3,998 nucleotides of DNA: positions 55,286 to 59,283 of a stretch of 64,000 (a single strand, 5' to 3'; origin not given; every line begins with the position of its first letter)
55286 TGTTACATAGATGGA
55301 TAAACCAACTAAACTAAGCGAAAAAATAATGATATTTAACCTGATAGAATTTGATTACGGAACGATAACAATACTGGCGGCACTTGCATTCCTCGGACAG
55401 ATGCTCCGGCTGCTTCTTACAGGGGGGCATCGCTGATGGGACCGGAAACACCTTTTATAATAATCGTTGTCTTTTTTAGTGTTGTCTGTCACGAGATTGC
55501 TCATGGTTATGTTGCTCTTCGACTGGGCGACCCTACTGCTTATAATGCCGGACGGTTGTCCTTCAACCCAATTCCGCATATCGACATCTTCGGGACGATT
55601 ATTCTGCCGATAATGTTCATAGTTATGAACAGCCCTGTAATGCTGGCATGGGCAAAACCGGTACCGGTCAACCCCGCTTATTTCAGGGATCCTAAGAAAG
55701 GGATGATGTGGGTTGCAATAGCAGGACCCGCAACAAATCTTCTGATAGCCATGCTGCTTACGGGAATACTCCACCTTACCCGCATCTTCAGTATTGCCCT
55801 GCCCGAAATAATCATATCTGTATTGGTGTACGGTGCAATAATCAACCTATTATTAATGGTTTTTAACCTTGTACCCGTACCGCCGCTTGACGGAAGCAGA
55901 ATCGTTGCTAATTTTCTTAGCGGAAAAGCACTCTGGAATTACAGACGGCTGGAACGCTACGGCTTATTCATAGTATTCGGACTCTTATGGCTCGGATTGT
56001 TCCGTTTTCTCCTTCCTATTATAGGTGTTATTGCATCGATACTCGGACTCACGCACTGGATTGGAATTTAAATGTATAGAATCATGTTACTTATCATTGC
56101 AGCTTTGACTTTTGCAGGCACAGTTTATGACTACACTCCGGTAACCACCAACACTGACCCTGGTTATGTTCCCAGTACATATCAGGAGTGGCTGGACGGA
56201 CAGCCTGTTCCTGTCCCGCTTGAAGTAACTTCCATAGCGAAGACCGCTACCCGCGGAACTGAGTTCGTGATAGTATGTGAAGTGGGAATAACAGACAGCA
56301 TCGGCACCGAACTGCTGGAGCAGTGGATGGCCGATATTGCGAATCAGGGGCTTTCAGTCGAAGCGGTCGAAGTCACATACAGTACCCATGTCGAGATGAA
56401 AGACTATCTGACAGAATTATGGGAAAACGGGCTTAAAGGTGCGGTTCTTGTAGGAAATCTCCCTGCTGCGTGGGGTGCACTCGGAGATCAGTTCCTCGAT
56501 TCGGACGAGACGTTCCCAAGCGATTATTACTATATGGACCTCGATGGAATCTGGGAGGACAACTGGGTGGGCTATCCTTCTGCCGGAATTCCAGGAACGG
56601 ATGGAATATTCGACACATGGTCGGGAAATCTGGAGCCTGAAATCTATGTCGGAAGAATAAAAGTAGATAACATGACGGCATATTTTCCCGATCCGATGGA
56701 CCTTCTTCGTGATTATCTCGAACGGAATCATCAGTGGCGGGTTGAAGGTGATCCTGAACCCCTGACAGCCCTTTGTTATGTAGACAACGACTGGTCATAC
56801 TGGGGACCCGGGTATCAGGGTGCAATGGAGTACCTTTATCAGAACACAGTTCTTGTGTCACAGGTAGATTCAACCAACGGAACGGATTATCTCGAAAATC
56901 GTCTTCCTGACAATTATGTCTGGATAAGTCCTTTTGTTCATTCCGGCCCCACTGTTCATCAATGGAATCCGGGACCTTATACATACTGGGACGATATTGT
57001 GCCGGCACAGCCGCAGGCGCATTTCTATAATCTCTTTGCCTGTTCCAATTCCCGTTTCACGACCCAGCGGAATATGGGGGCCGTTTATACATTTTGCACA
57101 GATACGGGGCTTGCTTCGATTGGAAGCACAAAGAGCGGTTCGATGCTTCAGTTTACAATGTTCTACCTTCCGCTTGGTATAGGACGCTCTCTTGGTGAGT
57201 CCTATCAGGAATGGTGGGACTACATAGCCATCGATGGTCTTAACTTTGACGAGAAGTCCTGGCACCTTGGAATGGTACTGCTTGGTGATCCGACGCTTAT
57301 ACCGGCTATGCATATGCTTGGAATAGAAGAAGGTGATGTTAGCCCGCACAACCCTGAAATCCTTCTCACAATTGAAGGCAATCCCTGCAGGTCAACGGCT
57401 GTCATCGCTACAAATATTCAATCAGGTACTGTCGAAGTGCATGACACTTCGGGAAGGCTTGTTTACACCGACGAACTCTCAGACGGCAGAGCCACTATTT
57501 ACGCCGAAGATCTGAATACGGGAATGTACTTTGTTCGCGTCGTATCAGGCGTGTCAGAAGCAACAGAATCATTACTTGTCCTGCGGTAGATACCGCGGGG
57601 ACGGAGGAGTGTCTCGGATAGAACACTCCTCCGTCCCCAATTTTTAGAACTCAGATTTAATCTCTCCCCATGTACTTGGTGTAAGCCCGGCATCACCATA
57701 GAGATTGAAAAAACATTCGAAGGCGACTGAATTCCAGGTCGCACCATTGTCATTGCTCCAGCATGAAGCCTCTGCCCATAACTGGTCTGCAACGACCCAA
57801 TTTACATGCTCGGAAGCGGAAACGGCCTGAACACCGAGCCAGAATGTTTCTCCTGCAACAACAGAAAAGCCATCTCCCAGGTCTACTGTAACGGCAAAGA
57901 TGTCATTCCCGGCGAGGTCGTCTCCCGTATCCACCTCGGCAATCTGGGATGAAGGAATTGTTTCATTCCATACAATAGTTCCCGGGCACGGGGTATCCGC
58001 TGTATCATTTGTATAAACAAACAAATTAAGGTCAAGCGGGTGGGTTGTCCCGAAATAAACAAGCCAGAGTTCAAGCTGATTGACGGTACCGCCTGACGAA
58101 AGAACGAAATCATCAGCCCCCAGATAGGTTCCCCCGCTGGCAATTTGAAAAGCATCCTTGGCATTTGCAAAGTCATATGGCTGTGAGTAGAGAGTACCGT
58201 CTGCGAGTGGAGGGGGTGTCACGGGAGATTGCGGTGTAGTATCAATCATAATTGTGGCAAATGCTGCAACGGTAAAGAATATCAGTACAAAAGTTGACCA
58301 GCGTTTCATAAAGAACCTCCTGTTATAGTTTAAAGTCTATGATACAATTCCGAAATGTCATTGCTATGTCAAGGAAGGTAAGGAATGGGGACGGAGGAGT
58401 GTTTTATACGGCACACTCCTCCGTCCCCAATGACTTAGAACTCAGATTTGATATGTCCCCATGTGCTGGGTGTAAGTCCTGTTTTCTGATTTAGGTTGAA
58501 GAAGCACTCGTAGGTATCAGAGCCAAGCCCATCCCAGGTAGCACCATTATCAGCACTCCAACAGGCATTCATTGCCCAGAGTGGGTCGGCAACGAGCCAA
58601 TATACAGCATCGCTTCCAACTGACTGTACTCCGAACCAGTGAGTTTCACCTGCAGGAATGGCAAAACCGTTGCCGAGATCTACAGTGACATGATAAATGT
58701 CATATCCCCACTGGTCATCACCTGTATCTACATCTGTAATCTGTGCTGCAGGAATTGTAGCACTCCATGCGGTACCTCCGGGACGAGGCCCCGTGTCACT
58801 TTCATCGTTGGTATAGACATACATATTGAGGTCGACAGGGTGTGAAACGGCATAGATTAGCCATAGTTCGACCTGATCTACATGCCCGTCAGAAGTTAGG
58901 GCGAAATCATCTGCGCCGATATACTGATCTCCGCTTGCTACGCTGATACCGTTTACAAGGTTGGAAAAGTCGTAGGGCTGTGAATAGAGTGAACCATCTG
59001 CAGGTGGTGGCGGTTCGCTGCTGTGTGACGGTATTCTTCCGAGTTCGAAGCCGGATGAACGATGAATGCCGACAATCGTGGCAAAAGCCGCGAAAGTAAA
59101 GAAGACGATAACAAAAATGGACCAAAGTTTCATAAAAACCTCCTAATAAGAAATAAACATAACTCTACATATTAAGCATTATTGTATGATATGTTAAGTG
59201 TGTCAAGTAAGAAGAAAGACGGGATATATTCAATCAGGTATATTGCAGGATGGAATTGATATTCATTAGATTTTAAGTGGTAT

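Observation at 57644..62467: Duplicated module: two tandem small secreted paralogs divergent from two tandem GT-C membrane glycosyltransferase paralogs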

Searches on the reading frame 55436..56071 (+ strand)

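Call 5: search_protein_families(library=pfam, proteins=[window:55436-56071:+], max_evalue=1)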
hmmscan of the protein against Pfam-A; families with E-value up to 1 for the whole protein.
window:55436-56071:+ (211 aa): 1 family
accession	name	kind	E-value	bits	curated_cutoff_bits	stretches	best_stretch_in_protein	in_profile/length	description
PF02163.28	Peptidase_M50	-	6.5e-13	49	27.2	2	112-183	147-217/221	Peptidase family M50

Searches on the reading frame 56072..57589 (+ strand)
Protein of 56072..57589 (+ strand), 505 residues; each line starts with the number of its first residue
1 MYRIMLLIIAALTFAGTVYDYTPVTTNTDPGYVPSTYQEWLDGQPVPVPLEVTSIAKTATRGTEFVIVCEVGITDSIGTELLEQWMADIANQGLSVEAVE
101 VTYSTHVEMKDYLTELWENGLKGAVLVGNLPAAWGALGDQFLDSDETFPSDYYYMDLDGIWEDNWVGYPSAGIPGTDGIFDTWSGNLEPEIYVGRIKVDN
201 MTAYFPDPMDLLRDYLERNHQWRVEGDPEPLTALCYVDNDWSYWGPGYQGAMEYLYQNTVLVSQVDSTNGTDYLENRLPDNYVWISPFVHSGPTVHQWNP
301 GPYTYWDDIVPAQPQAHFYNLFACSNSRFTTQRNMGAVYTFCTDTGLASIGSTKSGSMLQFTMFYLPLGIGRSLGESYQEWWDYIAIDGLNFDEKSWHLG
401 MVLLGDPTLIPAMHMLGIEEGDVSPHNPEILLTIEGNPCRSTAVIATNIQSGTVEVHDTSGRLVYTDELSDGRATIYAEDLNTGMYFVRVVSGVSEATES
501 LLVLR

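Call 5: search_protein_families(library=pfam, proteins=[window:56072-57589:+], max_evalue=1)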
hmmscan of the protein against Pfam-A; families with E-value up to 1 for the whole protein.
window:56072-57589:+ (505 aa): 3 families
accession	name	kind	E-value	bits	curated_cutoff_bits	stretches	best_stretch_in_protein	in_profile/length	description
PF01364.23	Peptidase_C25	-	1.5e-06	28.1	23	1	90-200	21-134/374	Peptidase family C25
PF18962.6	Por_Secre_tail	-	3.6e-06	27.6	27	1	437-501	4-73/75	Secretion system C-terminal sorting domain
PF16967.11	TcfC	-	0.18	11.8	29.4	1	444-491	5-51/68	E-set like domain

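Call 6: search_protein_families(library=ncbifam, proteins=[window:56072-57589:+], max_evalue=1)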
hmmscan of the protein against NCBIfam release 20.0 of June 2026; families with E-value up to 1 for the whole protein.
window:56072-57589:+ (505 aa): 4 families
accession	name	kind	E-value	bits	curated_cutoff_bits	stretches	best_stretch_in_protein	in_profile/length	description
TIGR04183.1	Por_Secre_tail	domain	5.2e-08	32.8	23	1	437-494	4-62/72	T9SS type A sorting domain-containing protein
NF038113.1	T9SSA_dep_M36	equivalog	9.2e-05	20.8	885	1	436-503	797-868/869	T9SS-dependent M36 family metallopeptidase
NF033708.1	T9SS_Cterm_ChiA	domain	0.063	13.2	40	1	454-493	4-44/55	T9SS sorting signal type C domain-containing protein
TIGR03553.1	F420_FbiB_CTERM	equivalog_domain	0.095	12.4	249.55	1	52-100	30-78/194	F420 biosynthesis protein FbiB, C-terminal domain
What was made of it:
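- Checked: The upstream gene 56072-57589 hits Peptidase_C25 plus the T9SS Por_Secre_tail domain (calls 5, 6).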

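Call 91: search_solved_structures(query=window:56072-57589:+, max_evalue=1, show_alignments=1)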
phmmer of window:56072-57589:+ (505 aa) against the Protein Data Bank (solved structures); distinct sequences matched with E-value up to 1: 0.

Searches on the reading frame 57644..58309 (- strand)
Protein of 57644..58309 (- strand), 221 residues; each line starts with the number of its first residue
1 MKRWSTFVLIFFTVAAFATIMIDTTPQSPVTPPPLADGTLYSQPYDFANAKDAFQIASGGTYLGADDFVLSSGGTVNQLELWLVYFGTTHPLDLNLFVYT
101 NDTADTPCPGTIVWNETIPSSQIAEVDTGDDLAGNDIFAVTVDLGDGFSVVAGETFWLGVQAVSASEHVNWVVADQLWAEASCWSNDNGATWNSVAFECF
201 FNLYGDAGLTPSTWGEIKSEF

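Call 5: search_protein_families(library=pfam, proteins=[window:57644-58309:-], max_evalue=1)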
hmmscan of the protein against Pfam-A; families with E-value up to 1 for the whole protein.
window:57644-58309:- (221 aa): 1 family
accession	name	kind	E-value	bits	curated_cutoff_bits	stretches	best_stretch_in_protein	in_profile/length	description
PF25470.1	DUF7901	-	4.1e-05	24.1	24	1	62-193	22-187/205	Domain of unknown function (DUF7901)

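Call 6: search_protein_families(library=ncbifam, proteins=[window:57644-58309:-], max_evalue=1)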
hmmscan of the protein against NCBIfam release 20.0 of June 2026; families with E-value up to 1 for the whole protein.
window:57644-58309:- (221 aa): 1 family
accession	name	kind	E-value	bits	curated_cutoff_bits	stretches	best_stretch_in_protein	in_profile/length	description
NF041539.1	choice_anch_R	domain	0.00029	20.8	30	1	119-202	62-151/155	choice-of-anchor R domain-containing protein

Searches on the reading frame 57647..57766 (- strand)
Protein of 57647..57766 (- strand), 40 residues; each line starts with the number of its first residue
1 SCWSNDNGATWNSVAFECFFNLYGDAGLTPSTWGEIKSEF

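Call 67: search_protein_families(library=ncbifam, proteins=[window:57647-57766:-], max_evalue=10)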
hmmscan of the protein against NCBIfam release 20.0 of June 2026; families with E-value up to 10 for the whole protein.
seq(40 aa): 0 families
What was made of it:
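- On PEP-CTERM / LPXTG / GlyGly-CTERM type signals: No NCBIfam model hit the tails (call 67).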

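Call 68: search_protein_families(library=pfam, proteins=[window:57647-57766:-], max_evalue=10)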
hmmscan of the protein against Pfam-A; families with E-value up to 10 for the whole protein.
seq(40 aa): 1 family
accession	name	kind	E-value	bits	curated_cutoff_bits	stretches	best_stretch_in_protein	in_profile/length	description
PF02012.26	BNR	-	0.37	11.4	27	1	3-12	2-11/12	BNR/Asp-box repeat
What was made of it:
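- Checked: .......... is an Asp-box (call 68, weak).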

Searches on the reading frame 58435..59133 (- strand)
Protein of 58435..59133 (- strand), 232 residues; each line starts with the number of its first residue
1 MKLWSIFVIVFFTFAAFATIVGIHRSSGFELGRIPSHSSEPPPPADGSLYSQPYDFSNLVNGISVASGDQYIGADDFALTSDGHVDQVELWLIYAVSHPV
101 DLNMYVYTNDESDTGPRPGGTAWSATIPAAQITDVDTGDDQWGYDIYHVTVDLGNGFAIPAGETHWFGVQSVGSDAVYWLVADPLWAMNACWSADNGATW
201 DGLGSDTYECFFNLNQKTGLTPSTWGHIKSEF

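Call 5: search_protein_families(library=pfam, proteins=[window:58435-59133:-], max_evalue=1)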
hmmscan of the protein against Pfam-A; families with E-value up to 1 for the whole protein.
window:58435-59133:- (232 aa): 1 family
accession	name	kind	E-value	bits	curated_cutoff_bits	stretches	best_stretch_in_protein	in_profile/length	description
PF25470.1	DUF7901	-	0.00057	20.3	24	1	51-201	4-187/205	Domain of unknown function (DUF7901)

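Call 6: search_protein_families(library=ncbifam, proteins=[window:58435-59133:-], max_evalue=1)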
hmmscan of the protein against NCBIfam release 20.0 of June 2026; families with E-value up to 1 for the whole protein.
window:58435-59133:- (232 aa): 0 families

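Call 8: search_solved_structures(query=window:58435-59133:-, max_evalue=10)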
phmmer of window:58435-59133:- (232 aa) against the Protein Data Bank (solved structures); distinct sequences matched with E-value up to 10: 2.
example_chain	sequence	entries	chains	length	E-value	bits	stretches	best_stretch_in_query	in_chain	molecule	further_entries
5z62_N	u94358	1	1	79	0.45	12.8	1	174-215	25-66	Cytochrome c oxidase subunit NDUFA4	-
9i7u_N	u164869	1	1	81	0.48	12.7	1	174-215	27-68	Cytochrome c oxidase subunit NDUFA4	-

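Call 10: find_homologous_proteins(query=window:58435-59133:-, max_evalue=0.001)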
Query window:58435-59133:- (232 aa): 3 proteins with E <= 0.001 among 288 candidates.
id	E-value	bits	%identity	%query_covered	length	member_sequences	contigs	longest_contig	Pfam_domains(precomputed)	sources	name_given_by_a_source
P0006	6.4e-157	538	100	100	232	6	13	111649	-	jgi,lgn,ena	-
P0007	2.0e-75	271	57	100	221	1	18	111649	PF25470.2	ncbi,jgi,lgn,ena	-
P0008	3.7e-57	211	53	100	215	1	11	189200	PF25470.2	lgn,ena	-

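Call 16: find_encoding_contigs(protein=P0008, flank=10000, max_places=4)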
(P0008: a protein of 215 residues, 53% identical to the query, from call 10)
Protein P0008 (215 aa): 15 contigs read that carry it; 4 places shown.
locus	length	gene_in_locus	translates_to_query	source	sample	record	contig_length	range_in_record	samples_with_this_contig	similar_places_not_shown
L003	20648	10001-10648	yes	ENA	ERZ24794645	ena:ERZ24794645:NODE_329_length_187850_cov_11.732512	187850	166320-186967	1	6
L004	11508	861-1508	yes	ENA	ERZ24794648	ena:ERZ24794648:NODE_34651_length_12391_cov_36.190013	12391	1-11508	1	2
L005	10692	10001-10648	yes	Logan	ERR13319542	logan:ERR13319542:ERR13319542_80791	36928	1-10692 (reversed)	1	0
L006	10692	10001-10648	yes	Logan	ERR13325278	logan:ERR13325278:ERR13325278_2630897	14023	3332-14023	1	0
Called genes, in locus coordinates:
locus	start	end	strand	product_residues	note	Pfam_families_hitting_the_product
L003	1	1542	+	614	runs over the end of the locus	PF04932:Wzy_C (weak)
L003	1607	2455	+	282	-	-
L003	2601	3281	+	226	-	-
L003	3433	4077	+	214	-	-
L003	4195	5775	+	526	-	-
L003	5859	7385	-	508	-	-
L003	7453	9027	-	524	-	-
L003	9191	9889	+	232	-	-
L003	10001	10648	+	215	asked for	PF25470:DUF7901 (faint)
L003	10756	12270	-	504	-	-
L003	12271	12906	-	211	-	PF02163:Peptidase_M50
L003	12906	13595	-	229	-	PF04298:Zn_peptidase_2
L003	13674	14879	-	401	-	PF13439:Glyco_transf_4, PF20706:GT4-conflict, PF00534:Glycos_transf_1, PF13692:Glyco_trans_1_4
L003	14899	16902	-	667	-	PF00133:tRNA-synt_1, PF09334:tRNA-synt_1g, PF08264:Anticodon_1 (weak), PF19303:Anticodon_3, PF01588:tRNA_bind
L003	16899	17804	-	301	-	PF04468:PSP1, PF28472:PSP1_3rd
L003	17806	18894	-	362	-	PF13177:DNA_pol3_delta2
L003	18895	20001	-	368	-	PF01551:Peptidase_M23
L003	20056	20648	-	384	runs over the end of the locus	PF00438:S-AdoMet_synt_N, PF02772:S-AdoMet_synt_M, PF02773:S-AdoMet_synt_C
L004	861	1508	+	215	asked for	PF25470:DUF7901 (faint)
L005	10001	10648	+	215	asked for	PF25470:DUF7901 (faint)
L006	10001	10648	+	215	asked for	PF25470:DUF7901 (faint)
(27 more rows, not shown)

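Call 37: find_homologous_proteins(query=A3, max_evalue=0.001)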
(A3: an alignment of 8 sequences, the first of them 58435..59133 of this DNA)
Query A3 (8 sequences) (232 aa, profile of the alignment): 6 proteins with E <= 0.001 among 3900 candidates.
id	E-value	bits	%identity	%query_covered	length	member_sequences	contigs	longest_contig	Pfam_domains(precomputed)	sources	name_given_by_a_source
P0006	3.3e-102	359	100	100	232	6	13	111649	-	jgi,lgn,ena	-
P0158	6.1e-90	319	30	95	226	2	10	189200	-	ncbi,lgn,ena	-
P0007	9.0e-90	318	57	100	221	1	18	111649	PF25470.2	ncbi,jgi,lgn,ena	-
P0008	5.6e-87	309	53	100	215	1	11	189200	PF25470.2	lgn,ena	-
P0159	5.9e-87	309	30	92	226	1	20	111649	-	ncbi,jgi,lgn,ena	-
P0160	7.0e-86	305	32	83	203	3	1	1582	-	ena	-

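Call 54: predict_structure(alignment_id=A4)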
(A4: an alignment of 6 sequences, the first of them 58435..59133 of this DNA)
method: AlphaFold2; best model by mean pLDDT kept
length: 232 residues; sequences in the alignment: 6
mean_pLDDT: 67.2   pTM: 0.66
mean pLDDT of the five models: 67.2, 64.9, 63.5, 51.4, 46.4
residues with pLDDT >= 90: 19; 70-90: 112; 50-70: 44; < 50: 57
segments of 3 or more residues with pLDDT < 50: 21-58, 185-187, 218-232
pLDDT, mean of each block of 10 residues (from residue 1): 76 64 33 32 40 43 74 78 79 84 89 73 93 79 77 85 84 82 56 77 63 57 35 23
secondary structure, 60 per line:
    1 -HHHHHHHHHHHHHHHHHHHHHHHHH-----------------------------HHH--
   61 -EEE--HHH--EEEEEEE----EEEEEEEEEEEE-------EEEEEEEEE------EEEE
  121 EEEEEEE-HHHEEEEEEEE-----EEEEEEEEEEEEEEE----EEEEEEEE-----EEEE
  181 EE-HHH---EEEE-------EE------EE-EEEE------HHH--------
elements in order: H2-26 E62-64 E72-78 E83-94 E102-110 E117-127 E132-139 E145-159 E164-171 E177-182 E190-193 E212-215
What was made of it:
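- There is no ligand information and the model confidence is moderate (call 54).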
